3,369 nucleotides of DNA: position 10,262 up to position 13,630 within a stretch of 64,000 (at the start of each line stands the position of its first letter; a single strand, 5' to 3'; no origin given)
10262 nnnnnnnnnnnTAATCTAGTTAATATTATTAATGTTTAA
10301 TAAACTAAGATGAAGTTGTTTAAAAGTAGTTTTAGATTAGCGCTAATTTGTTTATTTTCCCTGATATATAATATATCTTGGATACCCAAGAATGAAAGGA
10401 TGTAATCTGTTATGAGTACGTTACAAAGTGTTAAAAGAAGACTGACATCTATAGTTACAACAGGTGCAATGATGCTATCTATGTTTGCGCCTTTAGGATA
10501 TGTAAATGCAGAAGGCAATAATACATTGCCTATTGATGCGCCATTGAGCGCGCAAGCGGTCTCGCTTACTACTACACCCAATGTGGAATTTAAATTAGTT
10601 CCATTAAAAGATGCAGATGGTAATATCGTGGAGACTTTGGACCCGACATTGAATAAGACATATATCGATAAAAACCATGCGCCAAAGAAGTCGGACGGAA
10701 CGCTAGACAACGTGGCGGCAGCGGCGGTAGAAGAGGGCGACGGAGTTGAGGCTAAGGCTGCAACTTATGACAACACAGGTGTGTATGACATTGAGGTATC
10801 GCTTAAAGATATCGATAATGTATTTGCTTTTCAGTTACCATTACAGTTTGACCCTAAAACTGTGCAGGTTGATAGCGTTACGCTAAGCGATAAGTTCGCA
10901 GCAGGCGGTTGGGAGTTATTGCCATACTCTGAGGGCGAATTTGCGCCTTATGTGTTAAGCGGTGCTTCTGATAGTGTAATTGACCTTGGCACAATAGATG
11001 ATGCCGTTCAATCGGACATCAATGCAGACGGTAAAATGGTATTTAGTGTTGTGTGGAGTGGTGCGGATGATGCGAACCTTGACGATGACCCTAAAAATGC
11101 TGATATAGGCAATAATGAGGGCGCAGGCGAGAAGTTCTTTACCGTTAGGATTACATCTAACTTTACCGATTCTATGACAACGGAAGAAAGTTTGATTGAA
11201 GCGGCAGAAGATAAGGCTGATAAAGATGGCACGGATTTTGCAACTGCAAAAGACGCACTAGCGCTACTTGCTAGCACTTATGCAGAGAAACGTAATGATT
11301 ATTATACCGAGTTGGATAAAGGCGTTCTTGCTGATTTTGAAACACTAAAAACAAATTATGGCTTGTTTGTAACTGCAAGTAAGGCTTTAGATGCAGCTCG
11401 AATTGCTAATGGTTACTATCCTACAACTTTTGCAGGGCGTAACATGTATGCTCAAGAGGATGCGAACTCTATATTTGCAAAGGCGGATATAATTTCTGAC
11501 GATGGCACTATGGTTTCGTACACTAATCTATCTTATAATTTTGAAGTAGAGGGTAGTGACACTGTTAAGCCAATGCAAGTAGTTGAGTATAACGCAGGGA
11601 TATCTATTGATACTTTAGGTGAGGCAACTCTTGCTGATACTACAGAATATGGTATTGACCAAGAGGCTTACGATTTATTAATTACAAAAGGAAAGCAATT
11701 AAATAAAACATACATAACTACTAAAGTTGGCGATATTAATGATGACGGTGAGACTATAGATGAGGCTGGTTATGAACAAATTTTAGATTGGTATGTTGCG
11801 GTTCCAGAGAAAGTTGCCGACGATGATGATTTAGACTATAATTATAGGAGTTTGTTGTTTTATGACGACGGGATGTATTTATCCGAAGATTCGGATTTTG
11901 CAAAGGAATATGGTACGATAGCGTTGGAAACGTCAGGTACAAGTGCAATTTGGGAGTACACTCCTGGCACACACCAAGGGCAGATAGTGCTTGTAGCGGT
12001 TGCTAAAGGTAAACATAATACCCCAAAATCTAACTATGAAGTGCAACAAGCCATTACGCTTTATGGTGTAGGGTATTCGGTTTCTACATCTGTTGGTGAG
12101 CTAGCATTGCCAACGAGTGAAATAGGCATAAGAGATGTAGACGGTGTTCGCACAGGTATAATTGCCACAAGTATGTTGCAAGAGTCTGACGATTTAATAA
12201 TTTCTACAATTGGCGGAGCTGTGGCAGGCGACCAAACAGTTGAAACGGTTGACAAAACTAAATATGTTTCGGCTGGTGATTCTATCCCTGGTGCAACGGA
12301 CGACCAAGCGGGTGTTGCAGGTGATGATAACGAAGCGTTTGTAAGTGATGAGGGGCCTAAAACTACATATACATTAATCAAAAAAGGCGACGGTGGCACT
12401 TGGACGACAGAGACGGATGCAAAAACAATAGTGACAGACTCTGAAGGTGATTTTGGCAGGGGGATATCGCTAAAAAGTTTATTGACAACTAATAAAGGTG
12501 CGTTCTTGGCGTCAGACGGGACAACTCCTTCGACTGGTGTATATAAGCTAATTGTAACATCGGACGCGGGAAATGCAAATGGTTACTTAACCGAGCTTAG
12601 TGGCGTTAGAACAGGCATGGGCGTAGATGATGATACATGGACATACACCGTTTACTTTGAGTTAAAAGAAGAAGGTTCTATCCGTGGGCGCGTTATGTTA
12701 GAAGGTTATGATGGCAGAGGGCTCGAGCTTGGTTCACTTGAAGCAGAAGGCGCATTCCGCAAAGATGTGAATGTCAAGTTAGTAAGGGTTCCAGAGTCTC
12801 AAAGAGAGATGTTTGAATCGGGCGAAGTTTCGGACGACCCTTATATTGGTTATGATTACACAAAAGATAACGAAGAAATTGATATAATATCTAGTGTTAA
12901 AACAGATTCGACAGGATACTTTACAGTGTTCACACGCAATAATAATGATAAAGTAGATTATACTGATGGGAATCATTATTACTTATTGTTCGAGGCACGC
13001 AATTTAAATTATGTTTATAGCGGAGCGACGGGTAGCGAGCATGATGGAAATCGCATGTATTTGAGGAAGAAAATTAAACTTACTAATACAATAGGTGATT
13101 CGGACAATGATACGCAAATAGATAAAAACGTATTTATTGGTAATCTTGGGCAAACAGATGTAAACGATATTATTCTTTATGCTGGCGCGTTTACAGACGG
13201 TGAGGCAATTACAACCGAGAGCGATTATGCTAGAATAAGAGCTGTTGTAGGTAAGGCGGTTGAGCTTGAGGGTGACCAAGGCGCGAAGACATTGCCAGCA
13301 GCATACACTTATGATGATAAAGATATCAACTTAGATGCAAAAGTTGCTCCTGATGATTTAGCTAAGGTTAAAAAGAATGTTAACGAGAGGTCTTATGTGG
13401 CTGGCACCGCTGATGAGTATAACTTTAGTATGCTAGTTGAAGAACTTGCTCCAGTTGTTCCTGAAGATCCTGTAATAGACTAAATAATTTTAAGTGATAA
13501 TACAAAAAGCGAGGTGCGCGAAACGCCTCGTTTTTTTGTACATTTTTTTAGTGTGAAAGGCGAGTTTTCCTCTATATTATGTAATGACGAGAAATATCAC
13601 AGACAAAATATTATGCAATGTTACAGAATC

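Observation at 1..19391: Cohesin / dockerin / SLH gene quartet: an enzyme-free, cellulosome-style surface assembly built from giant proteins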

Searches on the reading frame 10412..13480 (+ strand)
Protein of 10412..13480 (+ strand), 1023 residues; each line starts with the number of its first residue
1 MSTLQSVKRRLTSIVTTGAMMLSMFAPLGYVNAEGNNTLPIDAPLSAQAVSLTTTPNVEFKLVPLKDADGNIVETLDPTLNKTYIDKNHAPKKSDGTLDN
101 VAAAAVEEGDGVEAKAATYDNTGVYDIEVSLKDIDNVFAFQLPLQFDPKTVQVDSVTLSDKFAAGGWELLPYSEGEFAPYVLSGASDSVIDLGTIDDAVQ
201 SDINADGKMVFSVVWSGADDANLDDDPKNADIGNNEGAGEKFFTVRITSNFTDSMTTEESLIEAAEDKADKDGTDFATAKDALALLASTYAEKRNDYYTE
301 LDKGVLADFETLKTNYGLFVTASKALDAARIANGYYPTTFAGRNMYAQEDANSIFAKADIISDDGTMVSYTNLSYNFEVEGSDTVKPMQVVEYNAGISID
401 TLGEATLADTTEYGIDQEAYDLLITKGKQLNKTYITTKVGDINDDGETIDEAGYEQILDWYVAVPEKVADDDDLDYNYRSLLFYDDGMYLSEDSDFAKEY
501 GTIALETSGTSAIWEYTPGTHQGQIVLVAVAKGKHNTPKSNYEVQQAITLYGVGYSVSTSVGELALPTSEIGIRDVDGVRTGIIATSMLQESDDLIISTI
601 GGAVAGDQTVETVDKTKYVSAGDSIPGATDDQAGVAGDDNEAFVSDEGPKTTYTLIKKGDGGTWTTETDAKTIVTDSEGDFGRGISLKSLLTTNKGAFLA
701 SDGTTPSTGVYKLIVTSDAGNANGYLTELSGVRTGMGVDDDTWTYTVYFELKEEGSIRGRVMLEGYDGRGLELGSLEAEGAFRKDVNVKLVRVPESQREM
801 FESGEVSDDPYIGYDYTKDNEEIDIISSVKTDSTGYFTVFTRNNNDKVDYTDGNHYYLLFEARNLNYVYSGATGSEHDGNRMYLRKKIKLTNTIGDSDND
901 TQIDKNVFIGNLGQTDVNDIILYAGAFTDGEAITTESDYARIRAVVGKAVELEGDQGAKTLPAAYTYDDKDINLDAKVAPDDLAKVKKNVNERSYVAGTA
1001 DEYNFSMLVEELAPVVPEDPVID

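Call 7: search_protein_families(library=pfam, proteins=[window:10412-13480:+], max_evalue=1)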
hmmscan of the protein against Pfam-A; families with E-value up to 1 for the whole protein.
window:10412-13480:+ (1023 aa): 0 families

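Call 9: search_protein_families(library=ncbifam, proteins=[window:10412-13480:+], max_evalue=1)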
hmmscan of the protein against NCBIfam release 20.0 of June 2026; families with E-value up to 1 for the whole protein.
window:10412-13480:+ (1023 aa): 1 family
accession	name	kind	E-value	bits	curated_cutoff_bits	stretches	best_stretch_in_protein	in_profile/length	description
TIGR02911.1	sulfite_red_B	equivalog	0.11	11.6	288.6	1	367-441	13-80/261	anaerobic sulfite reductase subunit AsrB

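Call 13: search_solved_structures(query=window:10412-13480:+, max_evalue=1)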
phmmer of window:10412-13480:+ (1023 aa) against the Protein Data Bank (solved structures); distinct sequences matched with E-value up to 1: 0.

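Call 15: find_homologous_proteins(query=window:10412-13480:+)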
Query window:10412-13480:+ (1023 aa): 1 proteins with E <= 0.001 among 8000 candidates.
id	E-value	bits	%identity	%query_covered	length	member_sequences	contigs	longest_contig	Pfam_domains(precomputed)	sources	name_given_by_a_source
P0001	0.0e+0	2248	100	100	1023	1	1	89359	-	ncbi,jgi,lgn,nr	ncbi:MAG: hypothetical protein LBM38_03995 [Clostridiales bacterium]|jgi:hypothetical protein|nr:hyp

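Call 24: find_encoding_contigs(protein=P0001, flank=10000, max_places=4)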
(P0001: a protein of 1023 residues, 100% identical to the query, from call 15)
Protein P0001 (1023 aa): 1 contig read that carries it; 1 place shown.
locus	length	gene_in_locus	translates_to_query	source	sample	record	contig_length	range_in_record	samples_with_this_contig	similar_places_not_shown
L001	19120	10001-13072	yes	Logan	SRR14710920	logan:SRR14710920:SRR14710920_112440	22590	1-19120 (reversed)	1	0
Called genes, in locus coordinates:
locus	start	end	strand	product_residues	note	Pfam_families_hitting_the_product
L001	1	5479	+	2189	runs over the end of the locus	-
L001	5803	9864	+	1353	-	-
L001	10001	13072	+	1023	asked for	-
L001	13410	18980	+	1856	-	PF00395:SLH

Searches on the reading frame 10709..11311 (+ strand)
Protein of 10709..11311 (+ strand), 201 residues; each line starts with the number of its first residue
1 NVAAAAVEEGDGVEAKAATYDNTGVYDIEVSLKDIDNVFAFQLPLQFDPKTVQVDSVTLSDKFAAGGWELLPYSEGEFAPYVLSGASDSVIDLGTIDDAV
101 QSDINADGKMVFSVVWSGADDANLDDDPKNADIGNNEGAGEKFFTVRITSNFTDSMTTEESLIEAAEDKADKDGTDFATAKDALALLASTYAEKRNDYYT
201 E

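Call 28: search_solved_structures(query=A2, max_evalue=10, show_alignments=2)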
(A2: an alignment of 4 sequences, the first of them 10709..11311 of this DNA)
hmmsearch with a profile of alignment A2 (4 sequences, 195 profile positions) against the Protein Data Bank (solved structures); distinct sequences matched with E-value up to 10: 1.
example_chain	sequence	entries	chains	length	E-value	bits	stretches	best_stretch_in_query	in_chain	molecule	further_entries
3l8q_A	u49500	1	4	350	0.012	18.6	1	22-57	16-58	Cellulosomal scaffoldin adaptor protein B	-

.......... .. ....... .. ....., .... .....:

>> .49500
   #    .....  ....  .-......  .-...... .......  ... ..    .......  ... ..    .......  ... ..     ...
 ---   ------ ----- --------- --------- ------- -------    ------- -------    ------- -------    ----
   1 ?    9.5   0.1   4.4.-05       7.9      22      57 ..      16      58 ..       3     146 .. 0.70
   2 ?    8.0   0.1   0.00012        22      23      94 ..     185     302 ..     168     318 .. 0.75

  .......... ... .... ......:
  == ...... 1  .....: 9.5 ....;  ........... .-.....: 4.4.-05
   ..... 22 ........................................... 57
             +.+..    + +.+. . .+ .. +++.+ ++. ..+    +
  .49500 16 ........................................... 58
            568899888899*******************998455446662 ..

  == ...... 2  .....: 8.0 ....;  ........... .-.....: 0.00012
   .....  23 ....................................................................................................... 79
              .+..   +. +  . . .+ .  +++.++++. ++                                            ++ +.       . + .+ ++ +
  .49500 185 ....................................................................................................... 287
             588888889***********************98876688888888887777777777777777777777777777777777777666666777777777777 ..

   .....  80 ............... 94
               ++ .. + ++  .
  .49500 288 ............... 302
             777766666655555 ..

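Call 94: search_protein_families(library=pfam, proteins=[window:10709-11311:+], max_evalue=10)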
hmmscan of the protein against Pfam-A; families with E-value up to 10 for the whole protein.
window:10709-11311:+ (201 aa): 1 family
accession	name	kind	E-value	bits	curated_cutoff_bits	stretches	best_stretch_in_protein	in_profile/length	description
PF00963.24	Cohesin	-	0.018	15.7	24.1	1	27-63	17-55/139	Cohesin domain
